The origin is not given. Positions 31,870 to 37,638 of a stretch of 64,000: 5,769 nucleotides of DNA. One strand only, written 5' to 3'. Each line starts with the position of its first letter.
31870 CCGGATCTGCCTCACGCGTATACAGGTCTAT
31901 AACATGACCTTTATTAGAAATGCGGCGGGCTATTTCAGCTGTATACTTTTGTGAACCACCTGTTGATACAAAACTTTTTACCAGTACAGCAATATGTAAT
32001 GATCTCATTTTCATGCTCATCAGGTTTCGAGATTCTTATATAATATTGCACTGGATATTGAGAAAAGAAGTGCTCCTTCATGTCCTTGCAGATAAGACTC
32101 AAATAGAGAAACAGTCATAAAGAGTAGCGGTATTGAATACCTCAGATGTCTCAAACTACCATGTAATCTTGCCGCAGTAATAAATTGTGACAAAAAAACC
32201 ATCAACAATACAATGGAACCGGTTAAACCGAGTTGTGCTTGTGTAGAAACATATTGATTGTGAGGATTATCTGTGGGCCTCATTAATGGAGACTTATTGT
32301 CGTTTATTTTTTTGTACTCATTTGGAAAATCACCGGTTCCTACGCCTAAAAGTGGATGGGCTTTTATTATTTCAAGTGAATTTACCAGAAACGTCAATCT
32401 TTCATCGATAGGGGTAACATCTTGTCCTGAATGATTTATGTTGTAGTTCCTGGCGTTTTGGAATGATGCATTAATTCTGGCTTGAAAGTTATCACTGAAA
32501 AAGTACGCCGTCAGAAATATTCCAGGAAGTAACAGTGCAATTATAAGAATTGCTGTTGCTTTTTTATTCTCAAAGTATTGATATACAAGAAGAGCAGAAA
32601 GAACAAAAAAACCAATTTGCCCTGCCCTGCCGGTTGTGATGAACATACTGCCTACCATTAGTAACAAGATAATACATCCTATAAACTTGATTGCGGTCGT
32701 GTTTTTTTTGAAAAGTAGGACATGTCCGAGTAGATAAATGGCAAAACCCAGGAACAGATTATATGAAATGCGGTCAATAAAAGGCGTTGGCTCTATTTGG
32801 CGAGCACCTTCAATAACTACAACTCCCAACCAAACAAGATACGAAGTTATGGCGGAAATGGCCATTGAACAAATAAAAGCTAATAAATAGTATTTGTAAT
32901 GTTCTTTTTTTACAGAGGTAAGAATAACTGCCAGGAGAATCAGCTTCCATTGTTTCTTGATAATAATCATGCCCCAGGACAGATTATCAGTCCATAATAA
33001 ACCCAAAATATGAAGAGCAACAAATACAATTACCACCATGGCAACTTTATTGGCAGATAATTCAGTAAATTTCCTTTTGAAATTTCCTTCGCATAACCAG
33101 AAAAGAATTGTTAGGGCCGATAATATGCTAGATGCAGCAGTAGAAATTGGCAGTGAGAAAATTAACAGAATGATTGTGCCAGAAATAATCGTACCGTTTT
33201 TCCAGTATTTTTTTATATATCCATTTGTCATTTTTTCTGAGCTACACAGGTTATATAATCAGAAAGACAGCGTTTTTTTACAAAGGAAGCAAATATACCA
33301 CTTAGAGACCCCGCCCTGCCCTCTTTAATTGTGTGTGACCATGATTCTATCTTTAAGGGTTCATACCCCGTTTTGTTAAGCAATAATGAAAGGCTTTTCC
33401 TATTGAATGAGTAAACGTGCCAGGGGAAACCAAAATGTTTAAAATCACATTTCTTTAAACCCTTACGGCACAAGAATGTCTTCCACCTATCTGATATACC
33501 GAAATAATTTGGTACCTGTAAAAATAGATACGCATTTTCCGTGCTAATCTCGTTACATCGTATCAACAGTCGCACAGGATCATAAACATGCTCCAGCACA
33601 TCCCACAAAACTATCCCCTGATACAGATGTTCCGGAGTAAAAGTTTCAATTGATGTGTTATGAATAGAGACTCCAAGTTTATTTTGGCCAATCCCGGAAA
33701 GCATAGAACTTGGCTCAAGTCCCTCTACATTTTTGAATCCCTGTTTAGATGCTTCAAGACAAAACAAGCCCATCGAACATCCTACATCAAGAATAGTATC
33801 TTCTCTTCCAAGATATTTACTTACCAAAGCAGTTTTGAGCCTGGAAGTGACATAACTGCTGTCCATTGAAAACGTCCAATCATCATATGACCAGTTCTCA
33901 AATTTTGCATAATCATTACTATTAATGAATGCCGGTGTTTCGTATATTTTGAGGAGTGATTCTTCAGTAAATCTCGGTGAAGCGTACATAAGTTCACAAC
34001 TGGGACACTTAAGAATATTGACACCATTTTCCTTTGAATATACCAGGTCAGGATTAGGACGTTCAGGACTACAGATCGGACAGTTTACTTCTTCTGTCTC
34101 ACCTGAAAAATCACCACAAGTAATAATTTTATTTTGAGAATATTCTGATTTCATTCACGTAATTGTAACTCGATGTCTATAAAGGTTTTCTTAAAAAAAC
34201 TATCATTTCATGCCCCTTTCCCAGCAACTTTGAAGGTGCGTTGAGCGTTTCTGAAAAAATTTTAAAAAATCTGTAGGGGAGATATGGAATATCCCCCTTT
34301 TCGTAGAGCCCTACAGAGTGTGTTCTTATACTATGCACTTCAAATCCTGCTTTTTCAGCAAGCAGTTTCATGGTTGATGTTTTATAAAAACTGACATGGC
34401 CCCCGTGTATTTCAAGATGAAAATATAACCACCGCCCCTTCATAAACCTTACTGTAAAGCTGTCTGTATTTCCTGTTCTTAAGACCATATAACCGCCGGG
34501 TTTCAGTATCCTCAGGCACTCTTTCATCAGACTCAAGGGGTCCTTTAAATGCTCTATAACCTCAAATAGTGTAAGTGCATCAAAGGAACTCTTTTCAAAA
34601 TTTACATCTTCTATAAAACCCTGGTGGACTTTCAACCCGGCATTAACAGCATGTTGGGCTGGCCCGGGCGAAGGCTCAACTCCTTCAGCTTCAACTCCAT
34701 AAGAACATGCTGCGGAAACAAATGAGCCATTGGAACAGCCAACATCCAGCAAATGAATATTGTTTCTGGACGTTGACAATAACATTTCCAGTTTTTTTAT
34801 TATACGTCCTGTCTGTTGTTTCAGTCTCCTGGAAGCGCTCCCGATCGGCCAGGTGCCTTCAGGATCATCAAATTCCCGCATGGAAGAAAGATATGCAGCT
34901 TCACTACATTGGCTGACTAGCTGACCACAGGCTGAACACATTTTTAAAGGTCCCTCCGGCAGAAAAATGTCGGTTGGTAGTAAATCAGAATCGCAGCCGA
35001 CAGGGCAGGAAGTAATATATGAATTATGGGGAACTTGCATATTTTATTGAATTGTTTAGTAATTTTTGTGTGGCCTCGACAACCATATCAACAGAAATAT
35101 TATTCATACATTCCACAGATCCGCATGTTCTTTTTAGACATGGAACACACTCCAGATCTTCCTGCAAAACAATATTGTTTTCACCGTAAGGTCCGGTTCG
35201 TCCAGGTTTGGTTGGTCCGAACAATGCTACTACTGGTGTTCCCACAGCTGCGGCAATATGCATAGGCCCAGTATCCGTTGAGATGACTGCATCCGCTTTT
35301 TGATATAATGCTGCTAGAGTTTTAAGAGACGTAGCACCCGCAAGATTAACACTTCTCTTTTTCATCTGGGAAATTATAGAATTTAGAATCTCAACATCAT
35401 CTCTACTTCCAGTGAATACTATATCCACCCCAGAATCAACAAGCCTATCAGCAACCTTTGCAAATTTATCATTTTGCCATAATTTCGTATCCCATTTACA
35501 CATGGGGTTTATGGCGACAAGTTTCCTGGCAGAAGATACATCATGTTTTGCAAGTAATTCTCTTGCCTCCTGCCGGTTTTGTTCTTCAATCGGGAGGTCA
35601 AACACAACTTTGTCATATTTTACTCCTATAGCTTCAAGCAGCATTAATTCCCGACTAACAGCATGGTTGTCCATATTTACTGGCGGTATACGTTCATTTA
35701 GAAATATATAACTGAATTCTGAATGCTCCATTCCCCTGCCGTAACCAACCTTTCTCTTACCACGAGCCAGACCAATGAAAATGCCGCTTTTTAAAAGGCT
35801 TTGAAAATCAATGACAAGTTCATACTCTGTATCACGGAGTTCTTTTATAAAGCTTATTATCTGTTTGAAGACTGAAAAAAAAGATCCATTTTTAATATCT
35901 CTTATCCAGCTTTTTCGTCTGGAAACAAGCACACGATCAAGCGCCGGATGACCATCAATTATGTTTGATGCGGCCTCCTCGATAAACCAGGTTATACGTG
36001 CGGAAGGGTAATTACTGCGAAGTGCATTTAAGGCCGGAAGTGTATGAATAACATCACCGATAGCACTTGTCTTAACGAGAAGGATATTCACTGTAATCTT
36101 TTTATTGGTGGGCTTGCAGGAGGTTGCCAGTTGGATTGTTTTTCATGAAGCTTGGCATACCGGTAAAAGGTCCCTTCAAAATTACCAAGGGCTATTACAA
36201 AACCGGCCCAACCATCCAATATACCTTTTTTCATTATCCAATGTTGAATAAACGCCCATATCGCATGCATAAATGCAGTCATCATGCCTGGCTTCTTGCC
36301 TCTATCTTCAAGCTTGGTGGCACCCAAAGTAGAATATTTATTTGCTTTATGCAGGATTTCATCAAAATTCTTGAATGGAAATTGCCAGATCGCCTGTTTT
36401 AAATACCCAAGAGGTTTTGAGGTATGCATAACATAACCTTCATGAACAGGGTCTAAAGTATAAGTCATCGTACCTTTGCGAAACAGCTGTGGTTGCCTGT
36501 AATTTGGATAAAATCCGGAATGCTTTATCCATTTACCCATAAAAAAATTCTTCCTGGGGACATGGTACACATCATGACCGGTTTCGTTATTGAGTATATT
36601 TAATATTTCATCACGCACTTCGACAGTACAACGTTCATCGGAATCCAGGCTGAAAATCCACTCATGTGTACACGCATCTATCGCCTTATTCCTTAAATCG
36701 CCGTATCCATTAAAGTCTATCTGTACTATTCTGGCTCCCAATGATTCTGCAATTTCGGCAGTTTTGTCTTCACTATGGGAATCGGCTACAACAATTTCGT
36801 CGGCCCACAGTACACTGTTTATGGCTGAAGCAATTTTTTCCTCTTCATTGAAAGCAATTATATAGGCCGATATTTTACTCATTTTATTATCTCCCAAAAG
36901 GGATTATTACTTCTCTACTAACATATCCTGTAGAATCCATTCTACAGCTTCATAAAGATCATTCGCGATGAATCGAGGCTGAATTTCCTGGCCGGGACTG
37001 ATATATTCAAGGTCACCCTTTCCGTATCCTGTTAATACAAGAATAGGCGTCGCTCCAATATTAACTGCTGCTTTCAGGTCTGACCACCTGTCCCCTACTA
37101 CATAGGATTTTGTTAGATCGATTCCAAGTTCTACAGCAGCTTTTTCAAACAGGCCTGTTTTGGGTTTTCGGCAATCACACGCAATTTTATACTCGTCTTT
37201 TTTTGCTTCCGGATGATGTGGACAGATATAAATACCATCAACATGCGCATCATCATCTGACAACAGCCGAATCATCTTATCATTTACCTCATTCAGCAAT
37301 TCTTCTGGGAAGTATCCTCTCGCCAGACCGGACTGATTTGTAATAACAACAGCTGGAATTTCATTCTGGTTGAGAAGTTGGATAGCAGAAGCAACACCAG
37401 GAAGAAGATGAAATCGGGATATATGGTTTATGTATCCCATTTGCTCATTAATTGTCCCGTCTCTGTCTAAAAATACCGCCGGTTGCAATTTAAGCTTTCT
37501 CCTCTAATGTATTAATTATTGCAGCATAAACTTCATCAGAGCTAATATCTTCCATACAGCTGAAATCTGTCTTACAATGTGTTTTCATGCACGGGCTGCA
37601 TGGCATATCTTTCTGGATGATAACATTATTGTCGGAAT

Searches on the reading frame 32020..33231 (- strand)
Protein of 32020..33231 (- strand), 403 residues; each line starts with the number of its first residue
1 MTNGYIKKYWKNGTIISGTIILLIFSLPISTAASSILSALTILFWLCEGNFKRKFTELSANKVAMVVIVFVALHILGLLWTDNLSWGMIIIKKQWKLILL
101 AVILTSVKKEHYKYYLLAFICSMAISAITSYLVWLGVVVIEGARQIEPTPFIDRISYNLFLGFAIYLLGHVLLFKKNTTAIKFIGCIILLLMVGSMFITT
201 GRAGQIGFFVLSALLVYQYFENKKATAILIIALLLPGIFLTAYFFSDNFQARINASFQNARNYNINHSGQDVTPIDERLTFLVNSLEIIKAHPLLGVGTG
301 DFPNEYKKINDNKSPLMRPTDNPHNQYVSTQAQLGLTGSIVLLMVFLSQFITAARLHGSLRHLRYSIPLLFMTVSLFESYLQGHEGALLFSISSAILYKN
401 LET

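Call 80: search_protein_families(library=pfam, proteins=[window:32020-33231:-], max_evalue=0.00001)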
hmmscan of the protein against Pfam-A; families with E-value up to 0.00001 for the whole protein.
window:32020-33231:- (403 aa): 1 family
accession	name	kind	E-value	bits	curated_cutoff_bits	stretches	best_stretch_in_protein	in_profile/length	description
PF04932.20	Wzy_C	-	1e-20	74.5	31.7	1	188-342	2-148/149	O-Antigen ligase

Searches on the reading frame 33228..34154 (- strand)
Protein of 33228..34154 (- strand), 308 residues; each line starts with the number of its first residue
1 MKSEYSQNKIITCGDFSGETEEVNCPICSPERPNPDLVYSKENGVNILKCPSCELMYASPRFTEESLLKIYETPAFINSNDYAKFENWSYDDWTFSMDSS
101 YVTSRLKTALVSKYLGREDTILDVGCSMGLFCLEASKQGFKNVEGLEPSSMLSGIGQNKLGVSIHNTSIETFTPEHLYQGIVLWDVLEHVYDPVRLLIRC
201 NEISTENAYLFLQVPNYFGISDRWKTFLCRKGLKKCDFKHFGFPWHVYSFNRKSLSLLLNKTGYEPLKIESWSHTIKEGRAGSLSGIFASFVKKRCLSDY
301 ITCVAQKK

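Call 80: search_protein_families(library=pfam, proteins=[window:33228-34154:-], max_evalue=0.00001)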
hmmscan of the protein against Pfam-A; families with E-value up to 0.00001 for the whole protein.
window:33228-34154:- (308 aa): 1 family
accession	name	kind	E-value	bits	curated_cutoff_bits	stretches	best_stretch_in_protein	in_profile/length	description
PF13489.12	Methyltransf_23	-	1.9e-18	67.2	27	1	110-267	15-162/164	Methyltransferase domain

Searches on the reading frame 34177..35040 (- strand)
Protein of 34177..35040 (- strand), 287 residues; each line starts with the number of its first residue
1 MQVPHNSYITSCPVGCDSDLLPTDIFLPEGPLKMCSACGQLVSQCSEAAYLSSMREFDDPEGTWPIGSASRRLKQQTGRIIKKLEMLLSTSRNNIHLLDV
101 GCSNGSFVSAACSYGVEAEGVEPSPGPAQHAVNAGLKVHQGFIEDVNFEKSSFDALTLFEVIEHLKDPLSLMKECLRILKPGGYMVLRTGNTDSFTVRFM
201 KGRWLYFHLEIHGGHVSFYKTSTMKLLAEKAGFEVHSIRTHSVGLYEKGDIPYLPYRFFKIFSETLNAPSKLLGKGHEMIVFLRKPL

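Call 80: search_protein_families(library=pfam, proteins=[window:34177-35040:-], max_evalue=0.00001)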
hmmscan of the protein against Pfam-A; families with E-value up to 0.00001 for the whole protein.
window:34177-35040:- (287 aa): 6 families
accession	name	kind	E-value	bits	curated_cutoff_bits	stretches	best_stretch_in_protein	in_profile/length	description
PF13489.12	Methyltransf_23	-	2e-27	96.4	27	1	75-237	4-163/164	Methyltransferase domain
PF08241.18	Methyltransf_11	-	2.3e-18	67.1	21.2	1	98-187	1-95/95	Methyltransferase domain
PF13649.12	Methyltransf_25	-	7.5e-12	46.2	27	1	98-183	2-97/97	Methyltransferase domain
PF08242.18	Methyltransf_12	-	5e-11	43.6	30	1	98-184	1-97/98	Methyltransferase domain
PF13847.12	Methyltransf_31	-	1.6e-10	41.2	27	1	93-191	3-113/145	Methyltransferase domain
PF07021.18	MetW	-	7.2e-09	36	21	1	88-180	8-103/193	Methionine biosynthesis protein MetW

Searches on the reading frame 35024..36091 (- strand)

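Call 80: search_protein_families(library=pfam, proteins=[window:35024-36091:-], max_evalue=0.00001)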
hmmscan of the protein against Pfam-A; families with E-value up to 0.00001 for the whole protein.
window:35024-36091:- (355 aa): 1 family
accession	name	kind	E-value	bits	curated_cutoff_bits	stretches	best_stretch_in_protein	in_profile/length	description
PF01075.23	Glyco_transf_9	-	7.3e-59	199.5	22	1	79-323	2-241/247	Glycosyltransferase family 9 (heptosyltransferase)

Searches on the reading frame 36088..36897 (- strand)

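Call 80: search_protein_families(library=pfam, proteins=[window:36088-36897:-], max_evalue=0.00001)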
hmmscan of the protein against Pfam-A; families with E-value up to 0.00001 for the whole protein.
window:36088-36897:- (269 aa): 1 family
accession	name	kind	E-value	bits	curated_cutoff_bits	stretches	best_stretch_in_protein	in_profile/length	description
PF00535.33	Glycos_transf_2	-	4.4e-18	66.2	23.3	1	10-134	1-132/168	Glycosyl transferase family 2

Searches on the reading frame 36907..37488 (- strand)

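Call 80: search_protein_families(library=pfam, proteins=[window:36907-37488:-], max_evalue=0.00001)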
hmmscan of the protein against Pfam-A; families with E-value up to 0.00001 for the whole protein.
window:36907-37488:- (193 aa): 2 families
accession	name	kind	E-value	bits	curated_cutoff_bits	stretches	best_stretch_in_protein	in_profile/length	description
PF13242.12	Hydrolase_like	-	3e-15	56.3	22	1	106-181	2-75/75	HAD-hyrolase-like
PF00702.32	Hydrolase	-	3.1e-07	31.4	26.4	1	21-145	92-191/191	haloacid dehalogenase-like hydrolase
